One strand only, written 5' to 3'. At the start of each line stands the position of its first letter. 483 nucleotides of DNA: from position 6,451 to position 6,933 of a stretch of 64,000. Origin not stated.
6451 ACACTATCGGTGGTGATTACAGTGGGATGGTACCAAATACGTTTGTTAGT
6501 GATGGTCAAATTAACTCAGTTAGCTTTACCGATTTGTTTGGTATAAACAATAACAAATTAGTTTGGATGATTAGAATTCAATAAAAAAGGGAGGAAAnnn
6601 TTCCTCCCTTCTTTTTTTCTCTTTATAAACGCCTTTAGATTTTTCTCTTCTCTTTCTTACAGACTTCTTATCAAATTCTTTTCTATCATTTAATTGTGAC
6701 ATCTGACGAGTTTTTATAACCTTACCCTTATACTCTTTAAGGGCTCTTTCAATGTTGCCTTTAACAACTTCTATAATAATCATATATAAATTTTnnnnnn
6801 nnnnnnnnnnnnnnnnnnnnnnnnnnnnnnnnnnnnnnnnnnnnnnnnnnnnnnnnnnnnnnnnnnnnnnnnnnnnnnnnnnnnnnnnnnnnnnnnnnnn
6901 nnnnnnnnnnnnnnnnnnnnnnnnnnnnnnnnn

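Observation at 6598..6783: Phage-encoded ribosomal protein bS21 candidate whose stop codon lies inside a bidirectional terminator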

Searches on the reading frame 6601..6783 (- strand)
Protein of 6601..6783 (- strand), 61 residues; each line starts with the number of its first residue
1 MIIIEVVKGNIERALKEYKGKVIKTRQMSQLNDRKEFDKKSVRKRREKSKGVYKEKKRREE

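Call 3: search_protein_families(library=pfam, proteins=[window:6601-6783:-], max_evalue=1)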
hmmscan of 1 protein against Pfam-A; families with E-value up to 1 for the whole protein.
seq(61 aa): 3 families
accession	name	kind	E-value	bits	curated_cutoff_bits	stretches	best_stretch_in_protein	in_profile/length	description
PF01165.25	Ribosomal_S21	-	1.6e-07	31.4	27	1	4-54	2-53/55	Ribosomal protein S21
PF20018.4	VMAP-M14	-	0.024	14.9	27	1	13-47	91-125/132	vWA-MoxR associated protein middle region (VMAP-M) 14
PF20237.3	DUF6594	-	0.12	12.7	30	1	9-44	76-110/238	Family of unknown function (DUF6594)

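Call 4: search_protein_families(library=ncbifam, proteins=[window:6601-6783:-], max_evalue=1)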
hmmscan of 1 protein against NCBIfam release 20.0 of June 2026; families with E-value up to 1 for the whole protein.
seq(61 aa): 1 family
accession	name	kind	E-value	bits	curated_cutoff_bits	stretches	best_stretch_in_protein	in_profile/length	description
TIGR00030.1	S21p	equivalog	6.6e-06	25.9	28.95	1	3-58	2-58/58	30S ribosomal protein S21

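Call 5: search_protein_families(library=phrogs, proteins=[window:6601-6783:-], max_evalue=1)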
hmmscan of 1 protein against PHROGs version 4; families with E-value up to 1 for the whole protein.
seq(61 aa): 1 family
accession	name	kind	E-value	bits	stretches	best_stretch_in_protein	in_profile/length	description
phrog_21469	-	moron, auxiliary metabolic gene and host takeover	0.15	13.2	1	1-59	1-63/71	ribosomal protein S21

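Call 7: search_dna_similar(query=window:6601-6783:-, collection=phages, mode=protein, max_evalue=0.01, max_rows=40)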
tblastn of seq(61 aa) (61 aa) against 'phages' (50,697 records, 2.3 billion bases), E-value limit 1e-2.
Records with a match: 2; places in all: 2; records where one place covers at least 80% of the query: 2.
Best place of each record, by identity: <60% 2.
By first word of the organism name: uncultured 2.
By host as written in the record: - 2.
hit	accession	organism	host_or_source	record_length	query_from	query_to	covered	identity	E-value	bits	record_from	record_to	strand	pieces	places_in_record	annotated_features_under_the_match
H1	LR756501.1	uncultured phage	metagenomic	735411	1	61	100%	46.8%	7e-3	38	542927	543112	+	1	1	record has no annotation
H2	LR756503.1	uncultured phage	metagenomic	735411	1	61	100%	46.8%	7e-3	38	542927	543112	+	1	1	record has no annotation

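Call 14: find_homologous_proteins(query=window:6601-6783:-, max_evalue=0.001)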
Query seq(61 aa) (61 aa): 175 proteins with E <= 0.001 among 175 candidates; the best 120 are listed.
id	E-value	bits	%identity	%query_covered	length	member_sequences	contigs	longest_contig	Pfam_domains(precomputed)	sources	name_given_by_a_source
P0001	1.5e-27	111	100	100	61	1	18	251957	PF01165.26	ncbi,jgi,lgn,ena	jgi:ribosomal protein S21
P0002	5.3e-27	109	98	100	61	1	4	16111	PF01165.26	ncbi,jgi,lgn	jgi:ribosomal protein S21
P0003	3.3e-26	107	97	100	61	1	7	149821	PF01165.26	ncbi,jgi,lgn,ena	jgi:ribosomal protein S21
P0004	5.1e-26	106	93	100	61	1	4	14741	PF01165.26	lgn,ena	-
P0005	8.1e-26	105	93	100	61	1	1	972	PF01165.26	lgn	-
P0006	1.3e-25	105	93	100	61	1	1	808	PF01165.26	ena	-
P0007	1.7e-25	104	92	100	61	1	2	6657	PF01165.26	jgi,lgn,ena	jgi:ribosomal protein S21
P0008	2.0e-25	104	93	100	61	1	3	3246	PF01165.26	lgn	-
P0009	1.2e-24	102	92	100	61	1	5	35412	PF01165.26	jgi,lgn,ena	jgi:ribosomal protein S21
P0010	5.8e-24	100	90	100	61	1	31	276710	PF01165.26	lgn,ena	-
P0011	7.4e-24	99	87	100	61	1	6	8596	PF01165.26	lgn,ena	-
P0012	9.0e-24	99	90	100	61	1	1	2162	PF01165.26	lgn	-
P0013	9.9e-24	99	85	100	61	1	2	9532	PF01165.26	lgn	-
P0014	1.7e-23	98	89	100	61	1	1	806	PF01165.26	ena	-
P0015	2.2e-23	98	84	100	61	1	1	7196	PF01165.26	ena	-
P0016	2.4e-23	98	90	100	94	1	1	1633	PF01165.26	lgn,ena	-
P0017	3.5e-23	97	89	100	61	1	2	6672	PF01165.26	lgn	-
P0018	4.3e-23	97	87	100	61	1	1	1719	PF01165.26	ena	-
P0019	5.3e-23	97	89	100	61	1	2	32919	PF01165.26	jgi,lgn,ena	jgi:ribosomal protein S21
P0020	5.7e-23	97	85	100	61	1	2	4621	PF01165.26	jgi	jgi:ribosomal protein S21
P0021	7.3e-23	96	87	100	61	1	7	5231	PF01165.26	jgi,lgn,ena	jgi:ribosomal protein S21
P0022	1.3e-22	95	85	100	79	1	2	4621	PF01165.26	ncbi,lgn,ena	-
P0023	1.8e-22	95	87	100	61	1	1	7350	PF01165.26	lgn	-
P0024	2.0e-22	95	84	100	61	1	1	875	PF01165.26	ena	-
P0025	2.1e-22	95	87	100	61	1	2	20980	PF01165.26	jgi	jgi:ribosomal protein S21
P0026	2.5e-22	95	85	100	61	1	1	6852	PF01165.26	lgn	-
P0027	2.7e-22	94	84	100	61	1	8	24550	PF01165.26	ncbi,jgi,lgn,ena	jgi:ribosomal protein S21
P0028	2.9e-22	94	87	100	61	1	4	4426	PF01165.26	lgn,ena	-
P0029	3.3e-22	94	87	100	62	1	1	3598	PF01165.26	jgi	-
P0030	3.3e-22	94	84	100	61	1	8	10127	PF01165.26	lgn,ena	-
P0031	3.9e-22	94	85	100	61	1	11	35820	PF01165.26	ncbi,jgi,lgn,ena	jgi:ribosomal protein S21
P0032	6.1e-22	93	82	100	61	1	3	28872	PF01165.26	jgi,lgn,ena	jgi:ribosomal protein S21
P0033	6.9e-22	93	82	100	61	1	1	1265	PF01165.26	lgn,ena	-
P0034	8.0e-22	93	79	100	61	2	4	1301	PF01165.26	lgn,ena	-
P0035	1.7e-21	92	80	100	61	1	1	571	PF01165.26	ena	-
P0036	1.8e-21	92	80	100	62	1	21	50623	PF01165.26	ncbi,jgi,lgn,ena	jgi:ribosomal protein S21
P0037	1.9e-21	92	85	98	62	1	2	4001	PF01165.26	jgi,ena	jgi:ribosomal protein S21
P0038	2.0e-21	92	82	100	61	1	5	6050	PF01165.26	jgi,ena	jgi:ribosomal protein S21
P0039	2.4e-21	92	80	100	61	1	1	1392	PF01165.26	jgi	jgi:ribosomal protein S21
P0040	3.0e-21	91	82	98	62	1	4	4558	PF01165.26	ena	-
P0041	1.4e-20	89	77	100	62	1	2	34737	PF01165.26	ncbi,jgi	-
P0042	1.7e-20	89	80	100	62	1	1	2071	PF01165.26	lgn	-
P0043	2.3e-20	88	79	100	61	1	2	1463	PF01165.26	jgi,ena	jgi:ribosomal protein S21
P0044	2.1e-19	85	77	100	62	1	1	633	PF01165.26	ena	-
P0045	1.8e-18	83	78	98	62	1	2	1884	PF01165.26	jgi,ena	jgi:ribosomal protein S21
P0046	2.4e-18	82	76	97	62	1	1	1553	PF01165.26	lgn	-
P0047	4.0e-18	81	77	98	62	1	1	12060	PF01165.26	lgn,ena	-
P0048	5.4e-18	81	77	98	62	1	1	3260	PF01165.26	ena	-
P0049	6.2e-18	81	75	98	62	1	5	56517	PF01165.26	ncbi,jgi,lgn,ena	jgi:ribosomal protein S21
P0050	2.3e-17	79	75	98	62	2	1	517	PF01165.26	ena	-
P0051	2.4e-17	79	75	98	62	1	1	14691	PF01165.26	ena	-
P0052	3.0e-17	79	75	98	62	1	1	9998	PF01165.26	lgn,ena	-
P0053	4.2e-17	78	75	98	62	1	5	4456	PF01165.26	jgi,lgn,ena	jgi:small subunit ribosomal protein S21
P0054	6.2e-17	78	70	98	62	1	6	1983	PF01165.26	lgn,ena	-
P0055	9.6e-17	77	75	98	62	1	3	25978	PF01165.26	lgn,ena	-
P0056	1.9e-16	76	70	98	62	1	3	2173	PF01165.26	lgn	-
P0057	2.1e-16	76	72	98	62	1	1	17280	PF01165.26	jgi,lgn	-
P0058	2.1e-16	76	68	98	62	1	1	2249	PF01165.26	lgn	-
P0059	2.2e-16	76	70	98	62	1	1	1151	PF01165.26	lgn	-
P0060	3.3e-16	76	67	100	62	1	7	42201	PF01165.26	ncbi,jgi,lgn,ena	-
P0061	4.2e-16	75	73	98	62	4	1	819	PF01165.26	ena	-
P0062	5.2e-16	75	69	100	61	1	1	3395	PF01165.26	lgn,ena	-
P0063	6.3e-16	75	70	98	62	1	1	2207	PF01165.26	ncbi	-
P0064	6.4e-16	75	70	98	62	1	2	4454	PF01165.26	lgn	-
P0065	6.6e-16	75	70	98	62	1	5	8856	PF01165.26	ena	-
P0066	1.1e-15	74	68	98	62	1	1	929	PF01165.26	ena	-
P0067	1.1e-15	74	68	98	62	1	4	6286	PF01165.26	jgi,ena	jgi:small subunit ribosomal protein S21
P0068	1.5e-15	73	68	98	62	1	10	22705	PF01165.26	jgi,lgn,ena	jgi:small subunit ribosomal protein S21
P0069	1.8e-15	73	68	98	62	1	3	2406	PF01165.26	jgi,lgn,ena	-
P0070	3.6e-15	72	67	98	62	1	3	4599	PF01165.26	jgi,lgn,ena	jgi:small subunit ribosomal protein S21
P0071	4.0e-15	72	68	98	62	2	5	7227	PF01165.26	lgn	-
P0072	5.9e-15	72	68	98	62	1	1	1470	PF01165.26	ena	-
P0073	6.5e-15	71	68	98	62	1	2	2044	PF01165.26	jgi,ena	-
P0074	9.1e-15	71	73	92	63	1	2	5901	PF01165.26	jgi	jgi:small subunit ribosomal protein S21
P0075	1.6e-14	70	69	100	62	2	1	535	PF01165.26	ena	-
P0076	2.1e-14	70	65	98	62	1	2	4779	PF01165.26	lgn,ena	-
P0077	4.5e-14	69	66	100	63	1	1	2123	PF01165.26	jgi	-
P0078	6.2e-14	68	69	100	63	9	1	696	PF01165.26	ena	-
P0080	8.7e-14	68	71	92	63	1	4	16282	PF01165.26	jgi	jgi:small subunit ribosomal protein S21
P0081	1.5e-13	67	67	100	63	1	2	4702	PF01165.26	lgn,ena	-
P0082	2.4e-13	67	70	92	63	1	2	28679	PF01165.26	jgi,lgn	jgi:small subunit ribosomal protein S21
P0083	2.6e-13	67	70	92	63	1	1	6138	PF01165.26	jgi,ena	-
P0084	5.6e-13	65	64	92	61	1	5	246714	PF01165.26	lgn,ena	-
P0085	5.7e-13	65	67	100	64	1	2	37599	PF01165.26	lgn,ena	-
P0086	3.6e-12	63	60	98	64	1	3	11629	PF01165.26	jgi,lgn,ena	-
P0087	6.5e-12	62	61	92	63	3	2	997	PF01165.26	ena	-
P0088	9.4e-12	62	64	93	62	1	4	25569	PF01165.26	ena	-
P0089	1.1e-11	61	63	92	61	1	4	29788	PF01165.26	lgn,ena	-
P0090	1.5e-11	61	63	92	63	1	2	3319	PF01165.26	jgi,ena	-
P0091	1.8e-11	61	59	92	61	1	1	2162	PF01165.26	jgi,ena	jgi:ribosomal protein S21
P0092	2.8e-11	60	63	92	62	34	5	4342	PF01165.26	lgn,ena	-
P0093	4.9e-11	59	61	92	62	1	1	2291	PF01165.26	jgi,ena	jgi:ribosomal protein S21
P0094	6.2e-11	59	61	92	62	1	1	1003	PF01165.26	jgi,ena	-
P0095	7.5e-11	59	66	92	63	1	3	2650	PF01165.26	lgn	-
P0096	8.1e-11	59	63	92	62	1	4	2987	PF01165.26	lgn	-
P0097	1.0e-10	58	64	92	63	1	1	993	PF01165.26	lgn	-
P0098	1.1e-10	58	58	97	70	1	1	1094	PF01165.26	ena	-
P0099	1.2e-10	58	67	89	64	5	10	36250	PF01165.26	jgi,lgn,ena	jgi:ribosomal protein S21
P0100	1.2e-10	58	60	92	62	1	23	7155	PF01165.26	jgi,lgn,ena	jgi:ribosomal protein S21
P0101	1.3e-10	58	63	92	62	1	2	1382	PF01165.26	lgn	-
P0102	1.4e-10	58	64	92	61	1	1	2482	PF01165.26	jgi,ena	jgi:small subunit ribosomal protein S21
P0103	1.4e-10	58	68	87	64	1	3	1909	PF01165.26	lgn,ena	-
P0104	1.4e-10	58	58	98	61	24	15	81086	PF01165.26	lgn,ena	-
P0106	1.6e-10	58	63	93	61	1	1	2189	PF01165.26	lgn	-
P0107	1.6e-10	58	60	92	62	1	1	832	PF01165.26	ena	-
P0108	1.7e-10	58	66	92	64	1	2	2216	PF01165.26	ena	-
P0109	1.8e-10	58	60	92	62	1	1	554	PF01165.26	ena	-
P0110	2.1e-10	57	61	92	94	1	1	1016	PF01165.26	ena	-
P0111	2.2e-10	57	61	92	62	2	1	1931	PF01165.26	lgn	-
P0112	2.2e-10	57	62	100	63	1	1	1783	PF01165.26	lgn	-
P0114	2.4e-10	57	64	93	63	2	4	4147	PF01165.26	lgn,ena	-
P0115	2.4e-10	57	64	92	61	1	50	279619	PF01165.26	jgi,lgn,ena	jgi:ribosomal protein S21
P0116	2.4e-10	57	60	98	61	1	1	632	PF01165.26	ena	-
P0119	2.7e-10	57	60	98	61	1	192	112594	-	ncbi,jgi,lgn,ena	jgi:ribosomal protein S21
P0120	2.7e-10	57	66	93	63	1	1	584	PF01165.26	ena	-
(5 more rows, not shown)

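Call 16: find_encoding_contigs(protein=P0001, flank=10000, max_places=8)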
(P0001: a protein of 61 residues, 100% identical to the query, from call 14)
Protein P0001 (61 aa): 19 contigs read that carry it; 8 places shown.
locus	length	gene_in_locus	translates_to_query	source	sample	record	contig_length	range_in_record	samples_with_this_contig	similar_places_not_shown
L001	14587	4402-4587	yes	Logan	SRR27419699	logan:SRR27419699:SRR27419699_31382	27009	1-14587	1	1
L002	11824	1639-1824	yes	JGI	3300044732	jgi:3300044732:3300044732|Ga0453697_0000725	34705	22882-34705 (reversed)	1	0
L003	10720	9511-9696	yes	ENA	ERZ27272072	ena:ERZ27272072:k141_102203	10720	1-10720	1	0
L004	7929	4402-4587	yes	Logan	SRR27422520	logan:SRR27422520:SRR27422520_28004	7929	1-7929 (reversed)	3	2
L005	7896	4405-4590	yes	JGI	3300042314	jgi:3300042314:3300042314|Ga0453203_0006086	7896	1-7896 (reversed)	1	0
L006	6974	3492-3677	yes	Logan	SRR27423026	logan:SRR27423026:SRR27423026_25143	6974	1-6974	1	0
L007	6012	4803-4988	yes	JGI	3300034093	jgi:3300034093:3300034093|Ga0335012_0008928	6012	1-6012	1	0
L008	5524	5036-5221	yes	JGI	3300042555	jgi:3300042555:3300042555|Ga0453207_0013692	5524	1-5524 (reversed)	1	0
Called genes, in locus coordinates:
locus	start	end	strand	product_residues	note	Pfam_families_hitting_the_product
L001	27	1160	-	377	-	-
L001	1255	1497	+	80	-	-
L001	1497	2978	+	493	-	PF26128:Gad2 (weak)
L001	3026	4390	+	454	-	-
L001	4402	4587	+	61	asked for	PF01165:Ribosomal_S21 (weak)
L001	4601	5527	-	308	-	-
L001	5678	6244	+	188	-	-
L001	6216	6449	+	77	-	-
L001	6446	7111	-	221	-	-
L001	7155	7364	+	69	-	-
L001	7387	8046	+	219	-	-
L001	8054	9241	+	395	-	-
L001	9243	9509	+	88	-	-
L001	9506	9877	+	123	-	-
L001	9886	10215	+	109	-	-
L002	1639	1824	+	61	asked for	PF01165:Ribosomal_S21 (weak)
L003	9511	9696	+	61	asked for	PF01165:Ribosomal_S21 (weak)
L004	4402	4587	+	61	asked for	PF01165:Ribosomal_S21 (weak)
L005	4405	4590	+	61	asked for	PF01165:Ribosomal_S21 (weak)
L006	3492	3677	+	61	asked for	PF01165:Ribosomal_S21 (weak)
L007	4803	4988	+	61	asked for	PF01165:Ribosomal_S21 (weak)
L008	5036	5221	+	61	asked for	PF01165:Ribosomal_S21 (weak)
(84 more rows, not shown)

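Call 17: list_cluster_members(proteins=[P0001, P0010, P0084, P0115, P0119, P0104])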
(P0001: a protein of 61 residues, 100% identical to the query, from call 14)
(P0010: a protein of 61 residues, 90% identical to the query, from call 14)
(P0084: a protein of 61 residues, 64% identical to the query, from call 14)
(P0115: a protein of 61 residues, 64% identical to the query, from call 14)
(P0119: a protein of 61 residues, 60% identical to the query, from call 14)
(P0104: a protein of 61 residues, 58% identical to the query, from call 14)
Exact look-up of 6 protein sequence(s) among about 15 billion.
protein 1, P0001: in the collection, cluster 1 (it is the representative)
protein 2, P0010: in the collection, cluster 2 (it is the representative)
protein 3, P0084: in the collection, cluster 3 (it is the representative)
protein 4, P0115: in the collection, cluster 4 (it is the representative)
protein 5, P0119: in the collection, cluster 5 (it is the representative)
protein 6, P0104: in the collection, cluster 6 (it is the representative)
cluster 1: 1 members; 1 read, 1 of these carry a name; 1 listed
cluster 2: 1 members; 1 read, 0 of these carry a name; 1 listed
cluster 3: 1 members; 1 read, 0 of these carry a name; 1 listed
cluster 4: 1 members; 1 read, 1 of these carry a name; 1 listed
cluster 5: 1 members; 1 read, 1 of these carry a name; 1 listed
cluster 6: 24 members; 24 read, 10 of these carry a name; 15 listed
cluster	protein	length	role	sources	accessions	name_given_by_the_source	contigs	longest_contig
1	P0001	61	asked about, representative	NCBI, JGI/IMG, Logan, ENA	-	ribosomal protein S21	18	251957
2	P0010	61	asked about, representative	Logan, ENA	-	-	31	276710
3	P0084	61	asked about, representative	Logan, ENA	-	-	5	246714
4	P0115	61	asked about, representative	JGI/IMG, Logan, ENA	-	ribosomal protein S21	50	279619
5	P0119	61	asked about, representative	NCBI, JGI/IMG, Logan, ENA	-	ribosomal protein S21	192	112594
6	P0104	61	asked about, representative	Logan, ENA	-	-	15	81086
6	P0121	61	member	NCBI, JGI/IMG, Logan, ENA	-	ribosomal protein S21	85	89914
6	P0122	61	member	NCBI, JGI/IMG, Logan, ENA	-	ribosomal protein S21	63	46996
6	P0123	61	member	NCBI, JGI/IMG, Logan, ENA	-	ribosomal protein S21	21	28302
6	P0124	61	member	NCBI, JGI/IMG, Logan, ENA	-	hypothetical protein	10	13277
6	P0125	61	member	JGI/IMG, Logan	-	ribosomal protein S21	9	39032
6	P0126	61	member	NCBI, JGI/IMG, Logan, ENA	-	ribosomal protein S21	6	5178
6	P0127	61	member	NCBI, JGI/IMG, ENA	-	ribosomal protein S21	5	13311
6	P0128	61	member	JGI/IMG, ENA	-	ribosomal protein S21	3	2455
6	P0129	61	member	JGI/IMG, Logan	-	ribosomal protein S21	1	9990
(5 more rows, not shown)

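Call 18: find_related_loci(query=window:6601-6783:-, collection=viral_contigs, flank=6000)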
Query seq(61 aa) (61 aa) in viral_contigs; peptide patterns used: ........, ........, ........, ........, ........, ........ (x = any residue, [..] = any of these).
141 stretches matched a pattern; 105 encode a relative of the query (tblastn E <= 1e-3); the best 80 are kept; 80 distinct loci.
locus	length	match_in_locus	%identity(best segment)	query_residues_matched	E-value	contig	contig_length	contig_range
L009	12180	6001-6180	75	1-60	1e-23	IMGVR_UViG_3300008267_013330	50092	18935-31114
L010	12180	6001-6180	72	1-60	3e-21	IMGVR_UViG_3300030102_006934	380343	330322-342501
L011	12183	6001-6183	80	1-61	3e-21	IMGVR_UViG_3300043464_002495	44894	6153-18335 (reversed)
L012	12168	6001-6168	66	1-56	1e-18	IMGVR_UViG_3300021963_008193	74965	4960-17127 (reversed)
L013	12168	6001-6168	68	1-56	1e-18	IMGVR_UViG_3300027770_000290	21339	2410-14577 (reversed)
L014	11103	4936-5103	68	1-56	1e-18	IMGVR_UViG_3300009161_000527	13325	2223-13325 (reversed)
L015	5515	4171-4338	66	1-56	1e-18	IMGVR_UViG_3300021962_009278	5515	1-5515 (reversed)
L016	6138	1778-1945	70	1-56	1e-18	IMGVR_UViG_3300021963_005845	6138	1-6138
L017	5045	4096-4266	63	1-57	8e-18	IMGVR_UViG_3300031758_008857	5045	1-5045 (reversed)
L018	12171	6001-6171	63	1-57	8e-18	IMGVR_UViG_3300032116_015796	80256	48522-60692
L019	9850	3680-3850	63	1-57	8e-18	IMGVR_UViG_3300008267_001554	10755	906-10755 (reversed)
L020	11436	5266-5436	63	1-57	8e-18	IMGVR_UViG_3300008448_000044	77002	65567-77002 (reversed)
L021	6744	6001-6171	63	1-57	8e-18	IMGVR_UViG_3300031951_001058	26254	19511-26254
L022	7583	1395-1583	65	1-61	2e-17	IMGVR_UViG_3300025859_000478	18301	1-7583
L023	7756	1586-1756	63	1-57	1e-17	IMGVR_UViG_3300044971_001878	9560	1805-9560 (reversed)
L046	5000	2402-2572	63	1-57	1e-15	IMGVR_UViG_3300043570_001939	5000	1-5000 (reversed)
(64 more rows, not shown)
